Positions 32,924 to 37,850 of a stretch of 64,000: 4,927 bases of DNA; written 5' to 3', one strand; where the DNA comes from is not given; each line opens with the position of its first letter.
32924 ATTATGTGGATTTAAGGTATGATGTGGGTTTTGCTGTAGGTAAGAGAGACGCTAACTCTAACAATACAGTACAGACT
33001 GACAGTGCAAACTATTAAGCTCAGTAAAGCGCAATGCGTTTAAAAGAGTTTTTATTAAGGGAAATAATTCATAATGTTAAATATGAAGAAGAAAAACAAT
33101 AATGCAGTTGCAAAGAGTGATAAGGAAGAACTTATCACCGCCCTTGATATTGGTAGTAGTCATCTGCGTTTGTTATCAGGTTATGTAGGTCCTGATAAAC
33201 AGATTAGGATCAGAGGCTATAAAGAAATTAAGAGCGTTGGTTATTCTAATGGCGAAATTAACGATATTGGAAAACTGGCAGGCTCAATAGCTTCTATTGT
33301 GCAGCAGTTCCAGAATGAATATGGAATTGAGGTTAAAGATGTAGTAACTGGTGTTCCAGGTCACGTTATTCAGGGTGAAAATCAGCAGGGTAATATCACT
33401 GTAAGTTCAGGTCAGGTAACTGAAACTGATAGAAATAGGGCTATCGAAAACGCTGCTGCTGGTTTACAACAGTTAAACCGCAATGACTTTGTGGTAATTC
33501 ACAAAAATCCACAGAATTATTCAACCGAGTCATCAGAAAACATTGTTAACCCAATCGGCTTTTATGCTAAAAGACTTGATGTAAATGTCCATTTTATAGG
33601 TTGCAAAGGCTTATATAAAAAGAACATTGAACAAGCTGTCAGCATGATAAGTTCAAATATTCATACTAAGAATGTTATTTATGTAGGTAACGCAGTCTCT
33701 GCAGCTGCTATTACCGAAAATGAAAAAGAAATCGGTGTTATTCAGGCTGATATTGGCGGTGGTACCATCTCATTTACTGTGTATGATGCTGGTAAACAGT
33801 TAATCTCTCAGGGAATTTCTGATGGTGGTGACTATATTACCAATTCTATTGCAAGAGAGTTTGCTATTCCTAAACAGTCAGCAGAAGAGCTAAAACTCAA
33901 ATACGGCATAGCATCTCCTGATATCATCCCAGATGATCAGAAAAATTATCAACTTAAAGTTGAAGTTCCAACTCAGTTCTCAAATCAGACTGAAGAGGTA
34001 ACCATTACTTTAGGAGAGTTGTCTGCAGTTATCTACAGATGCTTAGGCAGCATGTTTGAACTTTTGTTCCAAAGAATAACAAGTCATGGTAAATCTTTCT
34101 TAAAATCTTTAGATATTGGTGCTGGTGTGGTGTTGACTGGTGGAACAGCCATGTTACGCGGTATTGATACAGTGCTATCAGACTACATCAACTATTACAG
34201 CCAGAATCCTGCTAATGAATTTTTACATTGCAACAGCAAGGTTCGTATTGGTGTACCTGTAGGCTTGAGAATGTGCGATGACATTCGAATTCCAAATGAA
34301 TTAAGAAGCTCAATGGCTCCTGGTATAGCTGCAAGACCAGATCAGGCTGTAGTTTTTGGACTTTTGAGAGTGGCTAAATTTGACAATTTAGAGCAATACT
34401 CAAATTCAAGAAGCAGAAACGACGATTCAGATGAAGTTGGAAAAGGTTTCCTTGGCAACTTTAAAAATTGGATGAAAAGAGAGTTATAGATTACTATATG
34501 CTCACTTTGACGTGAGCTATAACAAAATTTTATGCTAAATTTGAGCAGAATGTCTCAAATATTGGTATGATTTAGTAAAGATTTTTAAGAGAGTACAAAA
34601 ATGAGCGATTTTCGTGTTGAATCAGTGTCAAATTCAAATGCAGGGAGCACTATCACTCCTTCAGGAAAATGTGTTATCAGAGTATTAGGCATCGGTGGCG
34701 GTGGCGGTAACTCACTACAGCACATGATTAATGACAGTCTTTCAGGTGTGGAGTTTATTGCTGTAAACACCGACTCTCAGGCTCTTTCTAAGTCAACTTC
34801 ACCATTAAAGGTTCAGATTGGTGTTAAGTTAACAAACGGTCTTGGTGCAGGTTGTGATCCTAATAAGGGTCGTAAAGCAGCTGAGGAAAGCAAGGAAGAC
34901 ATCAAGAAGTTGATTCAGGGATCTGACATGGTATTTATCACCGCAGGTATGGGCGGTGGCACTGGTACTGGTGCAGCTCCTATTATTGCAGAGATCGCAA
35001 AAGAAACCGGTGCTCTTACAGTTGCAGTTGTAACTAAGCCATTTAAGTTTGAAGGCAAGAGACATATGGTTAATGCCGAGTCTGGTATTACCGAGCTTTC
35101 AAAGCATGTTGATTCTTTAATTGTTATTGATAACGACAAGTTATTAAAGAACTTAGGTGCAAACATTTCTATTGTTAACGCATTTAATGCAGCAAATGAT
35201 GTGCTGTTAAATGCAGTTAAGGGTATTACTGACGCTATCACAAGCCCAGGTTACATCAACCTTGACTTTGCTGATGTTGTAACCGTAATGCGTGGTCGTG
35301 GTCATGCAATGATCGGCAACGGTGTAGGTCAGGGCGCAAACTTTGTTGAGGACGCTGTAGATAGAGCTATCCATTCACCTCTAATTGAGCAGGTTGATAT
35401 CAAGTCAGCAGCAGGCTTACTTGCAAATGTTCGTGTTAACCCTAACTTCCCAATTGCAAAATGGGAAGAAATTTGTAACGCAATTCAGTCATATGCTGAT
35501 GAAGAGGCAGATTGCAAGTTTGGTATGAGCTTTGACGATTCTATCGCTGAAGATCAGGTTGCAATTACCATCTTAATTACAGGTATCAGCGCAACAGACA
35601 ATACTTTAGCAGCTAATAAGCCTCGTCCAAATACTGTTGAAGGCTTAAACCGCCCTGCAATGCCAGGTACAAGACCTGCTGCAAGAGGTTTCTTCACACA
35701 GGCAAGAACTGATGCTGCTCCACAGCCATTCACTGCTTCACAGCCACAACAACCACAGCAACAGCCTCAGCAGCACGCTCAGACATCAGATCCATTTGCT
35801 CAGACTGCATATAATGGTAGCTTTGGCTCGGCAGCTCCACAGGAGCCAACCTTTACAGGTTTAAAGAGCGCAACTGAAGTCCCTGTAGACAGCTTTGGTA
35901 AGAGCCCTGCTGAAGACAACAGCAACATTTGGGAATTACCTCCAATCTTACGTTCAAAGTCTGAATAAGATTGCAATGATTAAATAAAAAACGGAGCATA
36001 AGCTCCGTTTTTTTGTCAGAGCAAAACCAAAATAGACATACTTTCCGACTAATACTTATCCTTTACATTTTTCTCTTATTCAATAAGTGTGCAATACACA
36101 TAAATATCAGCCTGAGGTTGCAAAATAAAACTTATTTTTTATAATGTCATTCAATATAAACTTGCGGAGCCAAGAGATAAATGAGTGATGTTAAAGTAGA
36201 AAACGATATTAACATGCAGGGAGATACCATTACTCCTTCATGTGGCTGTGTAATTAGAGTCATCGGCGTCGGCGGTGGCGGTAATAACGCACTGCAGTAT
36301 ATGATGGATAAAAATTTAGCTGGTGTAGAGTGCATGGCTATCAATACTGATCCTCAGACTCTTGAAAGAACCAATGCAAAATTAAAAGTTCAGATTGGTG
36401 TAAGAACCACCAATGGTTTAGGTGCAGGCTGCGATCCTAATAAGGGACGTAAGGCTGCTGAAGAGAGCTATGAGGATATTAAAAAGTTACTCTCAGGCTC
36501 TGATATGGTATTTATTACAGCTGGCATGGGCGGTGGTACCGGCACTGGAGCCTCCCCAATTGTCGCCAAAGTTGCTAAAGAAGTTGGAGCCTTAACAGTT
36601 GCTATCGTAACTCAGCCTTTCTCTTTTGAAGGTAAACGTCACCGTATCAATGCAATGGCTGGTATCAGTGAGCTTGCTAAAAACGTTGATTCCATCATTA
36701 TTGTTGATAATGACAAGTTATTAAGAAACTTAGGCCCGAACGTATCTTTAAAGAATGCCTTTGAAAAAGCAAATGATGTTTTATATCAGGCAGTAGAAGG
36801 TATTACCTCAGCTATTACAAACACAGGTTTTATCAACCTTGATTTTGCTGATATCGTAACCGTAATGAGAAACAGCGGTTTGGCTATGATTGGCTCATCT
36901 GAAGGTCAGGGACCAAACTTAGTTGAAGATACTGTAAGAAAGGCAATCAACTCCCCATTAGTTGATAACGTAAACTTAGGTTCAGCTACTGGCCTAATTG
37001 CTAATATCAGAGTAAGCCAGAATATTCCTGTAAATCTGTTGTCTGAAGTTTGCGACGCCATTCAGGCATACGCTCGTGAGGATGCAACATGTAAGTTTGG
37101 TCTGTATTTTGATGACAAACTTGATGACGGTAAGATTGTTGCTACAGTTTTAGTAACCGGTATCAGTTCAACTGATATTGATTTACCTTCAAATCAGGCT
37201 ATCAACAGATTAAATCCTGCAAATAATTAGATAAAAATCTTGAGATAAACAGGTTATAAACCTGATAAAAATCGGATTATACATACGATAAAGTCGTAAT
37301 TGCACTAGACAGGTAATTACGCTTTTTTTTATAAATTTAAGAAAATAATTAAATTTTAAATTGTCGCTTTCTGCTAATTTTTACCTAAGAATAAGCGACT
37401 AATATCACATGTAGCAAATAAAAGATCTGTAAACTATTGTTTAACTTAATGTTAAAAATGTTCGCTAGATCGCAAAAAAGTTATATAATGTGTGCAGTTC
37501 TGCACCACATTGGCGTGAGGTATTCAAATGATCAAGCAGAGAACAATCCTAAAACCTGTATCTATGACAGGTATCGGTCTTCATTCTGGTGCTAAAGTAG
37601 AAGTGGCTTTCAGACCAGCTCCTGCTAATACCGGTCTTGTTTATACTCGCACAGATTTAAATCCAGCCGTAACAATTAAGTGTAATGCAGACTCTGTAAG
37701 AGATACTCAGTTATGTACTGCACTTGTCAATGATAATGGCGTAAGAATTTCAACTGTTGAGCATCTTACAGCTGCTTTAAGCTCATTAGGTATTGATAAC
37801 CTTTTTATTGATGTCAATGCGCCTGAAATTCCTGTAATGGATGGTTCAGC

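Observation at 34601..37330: Tandem ftsZ duplication: second copy lacks the C-terminal linker and FtsA/ZipA-binding peptide and has its own promoter and terminator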

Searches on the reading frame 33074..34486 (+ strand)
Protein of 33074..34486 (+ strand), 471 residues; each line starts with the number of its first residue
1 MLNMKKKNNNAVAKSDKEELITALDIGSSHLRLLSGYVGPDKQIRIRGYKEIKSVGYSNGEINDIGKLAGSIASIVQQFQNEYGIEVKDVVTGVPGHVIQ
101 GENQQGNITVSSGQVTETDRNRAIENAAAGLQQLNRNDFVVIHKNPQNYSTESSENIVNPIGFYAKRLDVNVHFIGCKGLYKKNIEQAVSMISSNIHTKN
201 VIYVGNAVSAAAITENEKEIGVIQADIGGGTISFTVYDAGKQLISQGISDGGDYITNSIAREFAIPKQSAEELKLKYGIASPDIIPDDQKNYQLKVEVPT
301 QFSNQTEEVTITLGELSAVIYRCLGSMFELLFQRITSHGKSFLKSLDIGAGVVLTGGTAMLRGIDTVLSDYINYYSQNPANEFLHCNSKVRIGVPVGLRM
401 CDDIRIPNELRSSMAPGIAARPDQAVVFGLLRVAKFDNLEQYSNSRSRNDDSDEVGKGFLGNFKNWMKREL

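Call 4: search_protein_families(library=pfam, proteins=[window:33074-34486:+])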
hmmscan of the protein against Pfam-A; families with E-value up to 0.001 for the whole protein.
window:33074-34486:+ (471 aa): 4 families
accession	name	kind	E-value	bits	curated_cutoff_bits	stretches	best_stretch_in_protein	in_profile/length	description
PF14450.12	FtsA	-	3.8e-15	56.8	31.8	1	226-396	4-113/127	Cell division protein FtsA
PF06723.19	MreB_Mbl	-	6.9e-13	48.6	27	1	186-374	109-299/327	MreB/Mbl protein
PF02491.25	SHS2_FTSA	-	3.6e-12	46.9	25.4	1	96-175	1-78/79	SHS2 domain inserted in FTSA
PF11104.14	PilM_2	-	2.9e-07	30.2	27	0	210-276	170-236/340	Type IV pilus assembly protein PilM;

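Call 5: search_protein_families(library=ncbifam, proteins=[window:33074-34486:+])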
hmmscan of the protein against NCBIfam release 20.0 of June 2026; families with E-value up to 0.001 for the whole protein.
window:33074-34486:+ (471 aa): 10 families
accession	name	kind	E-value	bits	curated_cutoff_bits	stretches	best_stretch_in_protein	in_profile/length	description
TIGR01174.1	ftsA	equivalog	1.5e-64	218.4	175.85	1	21-375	2-341/371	cell division protein FtsA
NF007009.0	PRK09472.1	equivalog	1.6e-49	169.1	409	1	14-365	3-345/420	cell division protein FtsA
NF010539.0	PRK13927.1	subfamily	2.3e-11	43.2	293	1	187-374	116-306/339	rod shape-determining protein MreB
TIGR00904.1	mreB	subfamily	9.6e-11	41.3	365.75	1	187-373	115-305/334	MreB/Mrl family cell shape determining protein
NF010540.1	PRK13929.1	exception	9.9e-09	34.7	515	1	187-373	115-303/334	rod-share determining protein MreBH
NF011660.0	PRK15080.1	equivalog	1.3e-06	27.9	182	0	211-276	134-197/277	ethanolamine utilization protein EutJ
NF045709.1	Amuc_1101_fam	equivalog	4.5e-06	25.8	650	1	222-283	180-240/608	Amuc_1101 family PilM-like pilus complex protein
TIGR02529.1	EutJ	subfamily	2.3e-05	24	152.1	1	200-275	90-163/239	ethanolamine utilization protein EutJ family protein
TIGR01175.1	pilM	subfamily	0.00056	19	133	0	204-373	176-307/348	type IV pilus assembly protein PilM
NF005454.0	PRK07048.1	equivalog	0.00072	18.8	452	0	105-180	213-287/324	threo-3-hydroxy-L-aspartate ammonia-lyase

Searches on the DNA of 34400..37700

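Call 67: search_rna_families(source=window, start=34400, end=37700, threshold=evalue, max_evalue=1)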
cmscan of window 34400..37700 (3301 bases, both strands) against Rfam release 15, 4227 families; matches with E-value up to 1: 1.
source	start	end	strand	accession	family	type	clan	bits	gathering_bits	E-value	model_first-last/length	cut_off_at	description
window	35982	36044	-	RF02651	SorY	Gene; sRNA;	-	21.2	111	0.32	1-83/83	no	Singlet oxygen resistance RNA Y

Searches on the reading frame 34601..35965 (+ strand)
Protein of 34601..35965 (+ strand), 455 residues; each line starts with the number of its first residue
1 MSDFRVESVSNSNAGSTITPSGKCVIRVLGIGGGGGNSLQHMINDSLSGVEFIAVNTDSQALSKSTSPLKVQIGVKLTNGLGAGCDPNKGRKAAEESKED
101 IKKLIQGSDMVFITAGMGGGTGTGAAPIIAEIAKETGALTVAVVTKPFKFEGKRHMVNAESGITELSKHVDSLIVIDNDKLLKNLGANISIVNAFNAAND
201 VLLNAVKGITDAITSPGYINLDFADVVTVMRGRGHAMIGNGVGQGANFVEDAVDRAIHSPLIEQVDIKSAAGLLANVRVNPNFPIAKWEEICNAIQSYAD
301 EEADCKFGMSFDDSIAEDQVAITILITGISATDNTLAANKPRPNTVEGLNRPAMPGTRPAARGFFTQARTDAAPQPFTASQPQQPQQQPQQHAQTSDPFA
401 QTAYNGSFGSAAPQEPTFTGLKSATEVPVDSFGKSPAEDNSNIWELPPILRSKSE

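Call 4: search_protein_families(library=pfam, proteins=[window:34601-35965:+])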
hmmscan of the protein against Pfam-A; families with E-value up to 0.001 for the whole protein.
window:34601-35965:+ (455 aa): 2 families
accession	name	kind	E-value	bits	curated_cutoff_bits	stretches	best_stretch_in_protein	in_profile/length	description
PF00091.31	Tubulin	-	2.2e-50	172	33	1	26-184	2-188/190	Tubulin/FtsZ family, GTPase domain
PF12327.13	FtsZ_C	-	2.2e-17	63.6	27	1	234-329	1-94/95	FtsZ family, C-terminal domain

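Call 5: search_protein_families(library=ncbifam, proteins=[window:34601-35965:+])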
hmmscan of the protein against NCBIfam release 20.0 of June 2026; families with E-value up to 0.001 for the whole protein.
window:34601-35965:+ (455 aa): 1 family
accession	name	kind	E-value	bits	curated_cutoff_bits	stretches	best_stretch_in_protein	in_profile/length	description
TIGR00065.1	ftsZ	equivalog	5.1e-118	394.4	295.2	1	13-339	7-334/353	cell division protein FtsZ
